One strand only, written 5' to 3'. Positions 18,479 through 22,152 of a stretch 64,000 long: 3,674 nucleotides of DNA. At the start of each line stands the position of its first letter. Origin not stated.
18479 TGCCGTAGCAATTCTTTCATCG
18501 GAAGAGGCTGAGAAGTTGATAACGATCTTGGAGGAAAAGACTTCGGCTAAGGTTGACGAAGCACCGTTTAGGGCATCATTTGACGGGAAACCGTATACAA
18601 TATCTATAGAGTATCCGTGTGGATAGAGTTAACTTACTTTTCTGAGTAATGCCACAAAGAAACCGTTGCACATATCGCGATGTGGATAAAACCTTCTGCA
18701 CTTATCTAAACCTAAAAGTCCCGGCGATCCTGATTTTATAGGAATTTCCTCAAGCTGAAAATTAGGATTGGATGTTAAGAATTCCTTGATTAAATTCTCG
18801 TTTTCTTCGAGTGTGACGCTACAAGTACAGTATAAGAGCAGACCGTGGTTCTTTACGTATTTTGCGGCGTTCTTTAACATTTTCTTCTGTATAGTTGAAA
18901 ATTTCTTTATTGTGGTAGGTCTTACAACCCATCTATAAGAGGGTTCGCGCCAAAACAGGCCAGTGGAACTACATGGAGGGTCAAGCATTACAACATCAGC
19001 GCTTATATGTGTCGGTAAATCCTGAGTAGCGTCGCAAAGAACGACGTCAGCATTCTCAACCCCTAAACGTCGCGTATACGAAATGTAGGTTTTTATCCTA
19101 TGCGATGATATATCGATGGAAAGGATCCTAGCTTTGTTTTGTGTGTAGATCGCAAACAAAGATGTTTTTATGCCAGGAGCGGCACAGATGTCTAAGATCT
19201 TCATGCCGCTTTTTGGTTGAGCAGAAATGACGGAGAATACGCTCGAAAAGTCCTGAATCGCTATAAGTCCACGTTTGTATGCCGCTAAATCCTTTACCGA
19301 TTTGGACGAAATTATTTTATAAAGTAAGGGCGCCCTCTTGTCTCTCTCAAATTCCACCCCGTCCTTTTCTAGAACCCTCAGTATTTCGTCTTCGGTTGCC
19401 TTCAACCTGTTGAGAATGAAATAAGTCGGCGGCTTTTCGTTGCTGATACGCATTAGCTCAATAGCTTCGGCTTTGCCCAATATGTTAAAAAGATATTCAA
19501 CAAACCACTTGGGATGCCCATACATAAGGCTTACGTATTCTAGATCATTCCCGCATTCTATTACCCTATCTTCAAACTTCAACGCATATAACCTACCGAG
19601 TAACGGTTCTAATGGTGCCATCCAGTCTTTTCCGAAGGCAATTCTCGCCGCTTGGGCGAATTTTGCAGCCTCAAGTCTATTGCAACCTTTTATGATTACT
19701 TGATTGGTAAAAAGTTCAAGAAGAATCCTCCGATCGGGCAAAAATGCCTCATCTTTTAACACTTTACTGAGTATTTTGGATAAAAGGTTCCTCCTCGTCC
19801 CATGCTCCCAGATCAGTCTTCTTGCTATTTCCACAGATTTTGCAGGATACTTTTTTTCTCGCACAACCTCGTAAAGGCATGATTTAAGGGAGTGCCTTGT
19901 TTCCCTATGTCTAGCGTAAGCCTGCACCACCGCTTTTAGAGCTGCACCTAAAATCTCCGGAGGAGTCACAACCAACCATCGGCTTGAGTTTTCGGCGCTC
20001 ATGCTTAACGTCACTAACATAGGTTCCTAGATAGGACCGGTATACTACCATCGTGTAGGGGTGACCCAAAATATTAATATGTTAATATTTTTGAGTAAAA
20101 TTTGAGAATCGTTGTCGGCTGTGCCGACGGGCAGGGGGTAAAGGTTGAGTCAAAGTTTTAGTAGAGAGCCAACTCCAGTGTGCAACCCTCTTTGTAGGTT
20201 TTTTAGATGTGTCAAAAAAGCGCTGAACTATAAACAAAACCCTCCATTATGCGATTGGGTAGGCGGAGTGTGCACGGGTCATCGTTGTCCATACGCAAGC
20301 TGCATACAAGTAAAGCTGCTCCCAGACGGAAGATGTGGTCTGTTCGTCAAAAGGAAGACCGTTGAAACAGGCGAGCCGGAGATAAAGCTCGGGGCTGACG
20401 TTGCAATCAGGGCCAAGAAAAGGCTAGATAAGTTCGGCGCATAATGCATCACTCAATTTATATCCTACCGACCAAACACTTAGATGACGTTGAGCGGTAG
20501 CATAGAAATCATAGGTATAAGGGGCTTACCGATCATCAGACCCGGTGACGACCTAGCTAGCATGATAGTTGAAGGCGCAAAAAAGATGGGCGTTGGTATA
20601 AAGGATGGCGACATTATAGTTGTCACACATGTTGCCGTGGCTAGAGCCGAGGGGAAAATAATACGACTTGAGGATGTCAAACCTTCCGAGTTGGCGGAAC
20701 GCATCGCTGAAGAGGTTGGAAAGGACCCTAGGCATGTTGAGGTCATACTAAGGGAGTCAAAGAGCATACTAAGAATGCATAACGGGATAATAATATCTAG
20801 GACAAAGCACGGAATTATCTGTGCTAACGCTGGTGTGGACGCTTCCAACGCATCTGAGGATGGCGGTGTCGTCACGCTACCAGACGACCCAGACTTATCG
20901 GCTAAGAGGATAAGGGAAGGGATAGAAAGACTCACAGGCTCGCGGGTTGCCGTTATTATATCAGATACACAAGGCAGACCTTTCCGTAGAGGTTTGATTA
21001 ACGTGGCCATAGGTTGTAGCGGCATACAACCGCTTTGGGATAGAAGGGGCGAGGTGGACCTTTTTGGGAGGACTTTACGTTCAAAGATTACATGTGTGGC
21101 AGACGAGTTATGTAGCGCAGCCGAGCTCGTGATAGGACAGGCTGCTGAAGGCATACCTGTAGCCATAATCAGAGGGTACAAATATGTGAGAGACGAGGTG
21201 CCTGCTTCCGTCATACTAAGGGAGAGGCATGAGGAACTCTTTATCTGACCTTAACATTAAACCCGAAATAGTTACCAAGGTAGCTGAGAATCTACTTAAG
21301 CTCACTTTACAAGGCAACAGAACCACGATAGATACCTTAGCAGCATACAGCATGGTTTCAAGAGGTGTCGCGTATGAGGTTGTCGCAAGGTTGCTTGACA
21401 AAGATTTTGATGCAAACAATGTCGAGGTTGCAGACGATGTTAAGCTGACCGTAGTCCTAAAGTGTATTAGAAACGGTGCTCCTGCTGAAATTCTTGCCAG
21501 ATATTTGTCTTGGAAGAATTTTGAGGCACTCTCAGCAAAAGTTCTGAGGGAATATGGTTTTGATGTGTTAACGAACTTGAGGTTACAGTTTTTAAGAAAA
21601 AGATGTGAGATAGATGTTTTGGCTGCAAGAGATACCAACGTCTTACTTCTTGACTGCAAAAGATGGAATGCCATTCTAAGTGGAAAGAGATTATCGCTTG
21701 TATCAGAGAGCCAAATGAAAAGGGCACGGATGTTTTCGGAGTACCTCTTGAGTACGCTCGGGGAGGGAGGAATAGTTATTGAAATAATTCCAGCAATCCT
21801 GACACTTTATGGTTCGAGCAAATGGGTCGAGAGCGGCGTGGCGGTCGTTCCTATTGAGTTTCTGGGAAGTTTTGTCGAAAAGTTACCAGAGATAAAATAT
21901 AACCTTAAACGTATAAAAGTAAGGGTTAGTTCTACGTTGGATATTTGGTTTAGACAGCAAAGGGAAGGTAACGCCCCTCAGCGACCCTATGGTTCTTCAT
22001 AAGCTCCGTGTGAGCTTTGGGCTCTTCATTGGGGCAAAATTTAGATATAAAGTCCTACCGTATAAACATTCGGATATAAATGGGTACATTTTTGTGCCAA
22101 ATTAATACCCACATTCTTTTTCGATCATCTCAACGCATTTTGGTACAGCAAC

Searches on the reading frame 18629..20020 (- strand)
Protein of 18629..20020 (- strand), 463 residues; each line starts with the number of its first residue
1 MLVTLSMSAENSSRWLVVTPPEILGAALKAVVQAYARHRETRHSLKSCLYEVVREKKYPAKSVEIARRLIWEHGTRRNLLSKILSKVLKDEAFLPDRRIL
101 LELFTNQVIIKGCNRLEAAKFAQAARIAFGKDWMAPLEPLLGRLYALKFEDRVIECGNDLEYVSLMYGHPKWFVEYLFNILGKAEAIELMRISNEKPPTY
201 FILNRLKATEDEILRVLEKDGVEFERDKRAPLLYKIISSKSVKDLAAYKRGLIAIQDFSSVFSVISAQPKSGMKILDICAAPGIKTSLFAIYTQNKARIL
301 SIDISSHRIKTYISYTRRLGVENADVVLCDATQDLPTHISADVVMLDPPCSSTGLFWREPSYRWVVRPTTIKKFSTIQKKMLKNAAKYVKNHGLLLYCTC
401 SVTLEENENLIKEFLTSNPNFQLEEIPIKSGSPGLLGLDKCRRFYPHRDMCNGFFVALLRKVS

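Call 8: search_protein_families(library=pfam, proteins=[window:18629-20020:-], max_evalue=0.001)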
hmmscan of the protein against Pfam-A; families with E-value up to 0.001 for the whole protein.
window:18629-20020:- (463 aa): 3 families
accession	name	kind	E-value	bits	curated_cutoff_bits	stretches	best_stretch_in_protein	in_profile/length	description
PF01189.24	Methyltr_RsmB-F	-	2.9e-49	167.9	27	1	268-460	5-199/199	16S rRNA methyltransferase RsmB/F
PF13847.12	Methyltransf_31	-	7.4e-10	39.1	27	1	270-410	2-121/145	Methyltransferase domain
PF22458.1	RsmF-B_ferredox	-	7e-08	32.9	27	1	169-231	1-62/74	Methyltr_RsmF/B-like, ferredoxin-like domain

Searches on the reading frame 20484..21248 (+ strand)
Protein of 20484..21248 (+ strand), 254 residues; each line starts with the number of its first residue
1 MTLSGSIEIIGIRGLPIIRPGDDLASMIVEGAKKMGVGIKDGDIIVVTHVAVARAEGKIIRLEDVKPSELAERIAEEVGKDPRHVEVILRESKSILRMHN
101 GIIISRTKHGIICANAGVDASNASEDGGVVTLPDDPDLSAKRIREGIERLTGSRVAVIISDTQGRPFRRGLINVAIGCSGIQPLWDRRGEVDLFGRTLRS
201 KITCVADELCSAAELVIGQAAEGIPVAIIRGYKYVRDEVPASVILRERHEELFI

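Call 8: search_protein_families(library=pfam, proteins=[window:20484-21248:+], max_evalue=0.001)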
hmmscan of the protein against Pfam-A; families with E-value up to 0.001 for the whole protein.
window:20484-21248:+ (254 aa): 1 family
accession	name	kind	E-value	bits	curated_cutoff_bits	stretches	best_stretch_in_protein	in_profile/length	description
PF01996.21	F420_ligase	-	2.5e-80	269.5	25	1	15-231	4-218/218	F420-0:Gamma-glutamyl ligase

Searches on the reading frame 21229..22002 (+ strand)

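Call 8: search_protein_families(library=pfam, proteins=[window:21229-22002:+], max_evalue=0.001)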
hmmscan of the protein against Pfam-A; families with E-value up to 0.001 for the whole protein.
window:21229-22002:+ (257 aa): 1 family
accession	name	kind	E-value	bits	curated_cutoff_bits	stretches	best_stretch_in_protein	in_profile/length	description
PF08378.17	NERD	-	0.0004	21.3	22.1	1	98-153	5-64/111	Nuclease-related domain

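Call 10: search_protein_families(library=padloc, proteins=[window:21229-22002:+], max_evalue=0.01)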
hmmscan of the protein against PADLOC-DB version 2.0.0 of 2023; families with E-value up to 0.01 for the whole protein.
window:21229-22002:+ (257 aa): 0 families
